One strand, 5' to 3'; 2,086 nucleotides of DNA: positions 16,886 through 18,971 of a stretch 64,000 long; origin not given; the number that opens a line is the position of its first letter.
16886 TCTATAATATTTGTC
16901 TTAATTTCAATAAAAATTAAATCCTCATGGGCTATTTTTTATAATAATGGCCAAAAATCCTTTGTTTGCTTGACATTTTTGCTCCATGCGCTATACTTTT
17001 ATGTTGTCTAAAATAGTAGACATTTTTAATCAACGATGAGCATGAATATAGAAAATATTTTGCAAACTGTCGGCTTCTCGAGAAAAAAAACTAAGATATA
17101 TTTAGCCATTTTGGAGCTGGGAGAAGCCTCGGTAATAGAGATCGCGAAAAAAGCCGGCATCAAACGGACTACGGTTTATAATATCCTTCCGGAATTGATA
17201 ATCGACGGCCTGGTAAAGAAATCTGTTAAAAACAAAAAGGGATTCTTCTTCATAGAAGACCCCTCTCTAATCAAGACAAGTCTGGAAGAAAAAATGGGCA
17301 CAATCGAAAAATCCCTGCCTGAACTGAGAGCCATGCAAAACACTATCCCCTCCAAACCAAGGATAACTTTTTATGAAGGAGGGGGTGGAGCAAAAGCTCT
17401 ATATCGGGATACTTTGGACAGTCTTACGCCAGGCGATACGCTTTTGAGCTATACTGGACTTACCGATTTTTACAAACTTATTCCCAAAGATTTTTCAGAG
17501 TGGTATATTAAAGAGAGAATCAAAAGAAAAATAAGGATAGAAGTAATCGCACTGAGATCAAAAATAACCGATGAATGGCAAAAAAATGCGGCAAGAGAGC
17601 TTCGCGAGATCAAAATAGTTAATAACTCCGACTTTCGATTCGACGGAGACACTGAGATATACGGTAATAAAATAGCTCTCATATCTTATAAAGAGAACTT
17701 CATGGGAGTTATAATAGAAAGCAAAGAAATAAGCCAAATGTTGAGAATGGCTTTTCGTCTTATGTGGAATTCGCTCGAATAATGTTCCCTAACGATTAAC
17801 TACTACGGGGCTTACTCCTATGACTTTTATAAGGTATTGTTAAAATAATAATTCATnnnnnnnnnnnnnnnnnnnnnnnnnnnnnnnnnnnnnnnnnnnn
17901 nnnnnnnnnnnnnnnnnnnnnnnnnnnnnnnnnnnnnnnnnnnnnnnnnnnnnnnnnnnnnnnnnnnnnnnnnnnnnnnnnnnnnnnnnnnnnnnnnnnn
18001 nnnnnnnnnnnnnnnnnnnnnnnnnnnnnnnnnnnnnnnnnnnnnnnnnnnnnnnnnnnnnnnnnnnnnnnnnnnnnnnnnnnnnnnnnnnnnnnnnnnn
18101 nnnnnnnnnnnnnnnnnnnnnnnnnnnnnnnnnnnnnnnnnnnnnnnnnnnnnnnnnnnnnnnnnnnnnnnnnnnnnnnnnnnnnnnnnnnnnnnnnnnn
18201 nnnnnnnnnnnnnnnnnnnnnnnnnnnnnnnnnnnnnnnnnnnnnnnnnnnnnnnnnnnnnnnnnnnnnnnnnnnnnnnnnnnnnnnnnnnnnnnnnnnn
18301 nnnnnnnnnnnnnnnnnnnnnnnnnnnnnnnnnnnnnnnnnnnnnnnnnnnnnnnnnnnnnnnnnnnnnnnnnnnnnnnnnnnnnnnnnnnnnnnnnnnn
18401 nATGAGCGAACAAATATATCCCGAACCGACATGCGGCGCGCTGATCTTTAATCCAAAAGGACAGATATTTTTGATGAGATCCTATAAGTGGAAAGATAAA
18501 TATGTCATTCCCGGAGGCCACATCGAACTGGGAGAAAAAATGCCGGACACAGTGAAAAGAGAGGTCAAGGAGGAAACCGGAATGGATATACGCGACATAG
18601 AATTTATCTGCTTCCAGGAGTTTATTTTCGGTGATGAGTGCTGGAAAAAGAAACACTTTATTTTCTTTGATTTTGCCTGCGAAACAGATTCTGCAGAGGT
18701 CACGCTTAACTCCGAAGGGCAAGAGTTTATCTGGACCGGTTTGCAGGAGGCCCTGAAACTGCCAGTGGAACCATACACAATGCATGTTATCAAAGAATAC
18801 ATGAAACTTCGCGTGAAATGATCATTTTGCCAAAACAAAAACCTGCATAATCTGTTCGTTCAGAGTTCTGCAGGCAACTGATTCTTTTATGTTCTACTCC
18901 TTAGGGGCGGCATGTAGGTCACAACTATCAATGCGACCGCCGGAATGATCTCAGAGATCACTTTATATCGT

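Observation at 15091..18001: Second gene-end duplication: a 5' fragment of the P-loop kinase gene bounds a 2.6-kb inserted module (cupin, isoprenoid-synthase-like, TrmB regulator)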

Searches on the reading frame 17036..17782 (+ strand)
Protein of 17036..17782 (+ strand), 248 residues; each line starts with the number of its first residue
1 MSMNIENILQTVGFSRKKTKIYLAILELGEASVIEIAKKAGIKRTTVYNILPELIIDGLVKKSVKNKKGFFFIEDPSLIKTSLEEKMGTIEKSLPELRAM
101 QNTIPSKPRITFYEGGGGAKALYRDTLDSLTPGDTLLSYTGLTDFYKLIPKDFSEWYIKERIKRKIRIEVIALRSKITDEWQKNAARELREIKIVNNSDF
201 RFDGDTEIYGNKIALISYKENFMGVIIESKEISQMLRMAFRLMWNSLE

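Call 8: search_protein_families(library=pfam, proteins=[window:17036-17782:+], max_evalue=0.01)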
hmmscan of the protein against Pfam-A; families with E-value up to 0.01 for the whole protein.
window:17036-17782:+ (248 aa): 5 families
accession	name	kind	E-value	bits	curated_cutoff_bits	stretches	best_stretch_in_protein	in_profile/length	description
PF01978.25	TrmB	-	9e-13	48.3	25.6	1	9-70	1-62/68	Sugar-specific transcriptional regulator TrmB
PF01047.28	MarR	-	0.0027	18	24.6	1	25-63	12-50/59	MarR family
PF13412.12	HTH_24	-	0.0038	17.2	21.9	1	16-61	3-48/48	Winged helix-turn-helix DNA-binding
PF09339.16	HTH_IclR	-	0.0058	16.8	22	1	30-62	17-50/52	IclR helix-turn-helix domain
PF13518.12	HTH_28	-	0.009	16.5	25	0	24-62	8-47/52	Helix-turn-helix domain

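Call 23: find_related_loci(query=window:17036-17779:+, collection=genome_contigs, flank=10000)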
Query window:17036-17779:+ (248 aa) in genome_contigs; peptide patterns used: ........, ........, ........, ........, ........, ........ (x = any residue, [..] = any of these).
148 stretches matched a pattern; 5 encode a relative of the query (tblastn E <= 1e-3); 5 distinct loci.
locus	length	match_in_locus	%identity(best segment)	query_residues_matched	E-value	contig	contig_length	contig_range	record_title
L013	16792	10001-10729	54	5-247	3e-90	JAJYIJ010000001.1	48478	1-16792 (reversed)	MAG: bacterium isolate DBS2-1.bin118 NODE_1176_length_48478_cov_1.199003, whole genome shotgun sequence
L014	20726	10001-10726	51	4-244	3e-78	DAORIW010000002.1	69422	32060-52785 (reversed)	MAG TPA_asm: bacterium isolate AMR_MDS_5567 NODE_51_length_69422_cov_6.607839, whole genome shotgun sequence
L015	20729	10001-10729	49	5-247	5e-76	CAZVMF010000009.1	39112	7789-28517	MAG TPA_asm: uncultured Gammaproteobacteria bacterium isolate SRP278252_co2_59 genome assembly, contig: NODE_1926_length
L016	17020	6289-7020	47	1-247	2e-73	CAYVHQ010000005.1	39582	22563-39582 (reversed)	MAG TPA_asm: uncultured Gammaproteobacteria bacterium isolate SRP286056_co1_702 genome assembly, contig: NODE_1039_lengt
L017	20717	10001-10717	45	9-247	3e-67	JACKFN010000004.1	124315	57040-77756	MAG: Candidatus Nomurabacteria bacterium isolate HK-STAS-PATE-1 HK-STAS-PATE-1_4, whole genome shotgun sequence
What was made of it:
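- Tried and rejected: GTDB genome scan with TrmB (call 23).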

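Call 56: search_protein_families(library=ncbifam, proteins=[window:17036-17782:+], max_evalue=0.01)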
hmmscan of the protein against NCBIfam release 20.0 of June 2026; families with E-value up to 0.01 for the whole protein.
window:17036-17782:+ (248 aa): 8 families
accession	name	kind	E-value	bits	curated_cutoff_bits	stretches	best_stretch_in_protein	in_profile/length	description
TIGR01884.1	cas_HTH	subfamily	1e-06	28.3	60.2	1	12-67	138-194/202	CRISPR-associated CARF protein Csa3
NF047390.1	TransRegTrmBL1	equivalog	2.3e-05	23.5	650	1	5-61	6-62/341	HTH-type sugar sensing transcriptional regulator TrmBL1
NF040939.2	trans_reg_lrs14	equivalog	0.00018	21.5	90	1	11-68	16-74/103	Lrs14 family HTH-type transcriptional regulator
NF040851.1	tran_reg_TrmB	equivalog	0.00018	20.8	600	1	2-109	4-113/338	HTH-type sugar-sensing transcriptional regulator TrmB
NF047392.1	TransRegTrmBHalo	equivalog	0.00056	19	500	1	3-61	7-65/349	HTH-type sugar sensing transcriptional regulator TrmB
NF053606.1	Sta1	subfamily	0.0006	19.9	80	1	10-68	13-72/100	Sta1 family transcriptional regulator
NF007341.0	PRK09834.1-3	equivalog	0.00077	18.7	269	1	25-66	22-63/274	DNA-binding transcriptional regulator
NF053756.1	MreA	equivalog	0.0075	16.1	100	0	4-68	5-69/110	MreA family transcriptional regulator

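Call 76: search_protein_families(library=padloc, proteins=[window:17036-17782:+], max_evalue=0.001)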
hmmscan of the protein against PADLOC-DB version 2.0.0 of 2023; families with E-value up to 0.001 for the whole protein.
window:17036-17782:+ (248 aa): 11 families
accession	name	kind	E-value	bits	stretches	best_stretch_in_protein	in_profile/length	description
PDLC01268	CasR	-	7.9e-08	30.5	1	1-68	113-173/179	"CAS-I,CAS-II,CAS-III,CAS-IV,CAS-V,CAS-VI; associated_signaling"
PDLC01434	CasR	-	3.4e-07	28.3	1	7-68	123-179/191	"CAS-I,CAS-II,CAS-III,CAS-IV,CAS-V,CAS-VI; associated_signaling"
PDLC01863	CARF3--CARF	-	2.9e-06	25.1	1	14-68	117-170/182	-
PDLC01858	CARF3--CARF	-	5.8e-06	24.4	1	7-65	136-192/204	-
PDLC01044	Csa3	-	9.7e-06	23.6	1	11-64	131-180/194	Type I-A associated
PDLC01850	CARF3--CARF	-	1.7e-05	22.8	1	7-68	138-197/209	-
PDLC01849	CARF3--CARF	-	5.3e-05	21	1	13-62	135-183/197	-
PDLC01857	CARF3--CARF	-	6.1e-05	20.7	1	9-70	124-183/201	-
PDLC01438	Csa3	-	6.7e-05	21.1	1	8-190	141-247/305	"CAS-I,CAS-II,CAS-III,CAS-IV,CAS-V,CAS-VI; associated_signaling"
PDLC01848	CARF3--CARF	-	0.0004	18.1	1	3-64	126-183/197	-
PDLC04920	PDC-S13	-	0.00086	16.7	0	159-198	139-176/286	-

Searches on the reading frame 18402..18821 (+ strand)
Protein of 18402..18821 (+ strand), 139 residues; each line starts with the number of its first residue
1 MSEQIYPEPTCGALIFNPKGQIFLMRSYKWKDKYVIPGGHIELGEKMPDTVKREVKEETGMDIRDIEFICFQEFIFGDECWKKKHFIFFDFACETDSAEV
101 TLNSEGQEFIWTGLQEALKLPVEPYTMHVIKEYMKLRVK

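Call 8: search_protein_families(library=pfam, proteins=[window:18402-18821:+], max_evalue=0.01)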
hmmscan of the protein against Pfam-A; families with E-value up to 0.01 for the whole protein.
window:18402-18821:+ (139 aa): 1 family
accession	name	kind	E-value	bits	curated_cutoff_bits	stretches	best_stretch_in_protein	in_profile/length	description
PF00293.34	NUDIX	-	7.8e-19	68.5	21.1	1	9-124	4-125/134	NUDIX domain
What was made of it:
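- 18402..18821 (+): Nudix hydrolase gene overlapping the kinase stop (ATGA). It is the right flank and a recurrent anchor. PF00293 (call 8).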

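Call 56: search_protein_families(library=ncbifam, proteins=[window:18402-18821:+], max_evalue=0.01)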
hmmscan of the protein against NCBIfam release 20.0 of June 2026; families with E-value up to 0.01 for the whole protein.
window:18402-18821:+ (139 aa): 18 families
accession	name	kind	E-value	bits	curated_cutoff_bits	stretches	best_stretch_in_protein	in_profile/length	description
NF001299.0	PRK00241.1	equivalog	1.7e-11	44.1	158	1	20-123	146-244/263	NAD(+) diphosphatase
TIGR00586.1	mutt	equivalog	5e-09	36.3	97.9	1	13-119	10-113/129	8-oxo-dGTP diphosphatase MutT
NF012016.0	PRK15472.1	equivalog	9.8e-09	35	95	1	33-120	32-125/141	nucleoside triphosphatase NudI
NF008044.0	PRK10776.1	equivalog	1.1e-07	31.8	148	1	14-125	10-118/130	8-oxo-dGTP diphosphatase MutT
TIGR02705.1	nudix_YtkD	equivalog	1.2e-07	31.4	154.4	1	34-72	47-85/156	RNA deprotection pyrophosphohydrolase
NF007834.0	PRK10546.1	equivalog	4.2e-07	29.9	156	1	15-137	10-129/135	pyrimidine (deoxy)nucleoside triphosphate diphosphatase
NF006530.0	PRK08999.1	equivalog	2e-06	27.1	245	1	13-124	11-119/315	Nudix family hydrolase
NF001938.0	PRK00714.1-5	equivalog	4e-06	26.3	116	1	9-63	14-76/172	RNA pyrophosphohydrolase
NF006961.0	PRK09438.1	equivalog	5.7e-06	25.9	103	1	14-132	14-144/151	dihydroneopterin triphosphate diphosphatase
NF041652.1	Nud_hyd_Dein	equivalog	1e-05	25.8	200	1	11-70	16-81/152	Nudix hydrolase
NF052459.1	OxoGTPPhMutT1Mycb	equivalog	1.7e-05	24.1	475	1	32-136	29-128/292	8-oxo-(d)GTP phosphatase MutT1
NF001937.0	PRK00714.1-4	equivalog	3.4e-05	23.5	139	1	10-70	10-69/161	RNA pyrophosphohydrolase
NF001934.0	PRK00714.1-1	equivalog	7.6e-05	22.2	241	1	9-70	9-69/176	RNA pyrophosphohydrolase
NF001936.0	PRK00714.1-3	equivalog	0.00018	21.4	118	1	19-69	22-70/155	RNA pyrophosphohydrolase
NF011922.0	PRK15393.1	equivalog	0.00065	19.4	152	1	19-116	49-146/182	NUDIX hydrolase YfcD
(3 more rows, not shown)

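Call 76: search_protein_families(library=padloc, proteins=[window:18402-18821:+], max_evalue=0.001)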
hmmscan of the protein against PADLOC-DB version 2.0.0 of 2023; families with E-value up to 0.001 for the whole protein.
window:18402-18821:+ (139 aa): 1 family
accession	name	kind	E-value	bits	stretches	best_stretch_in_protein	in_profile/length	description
PDLC04899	PDC-S07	-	1e-11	42.6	1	12-135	11-130/135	-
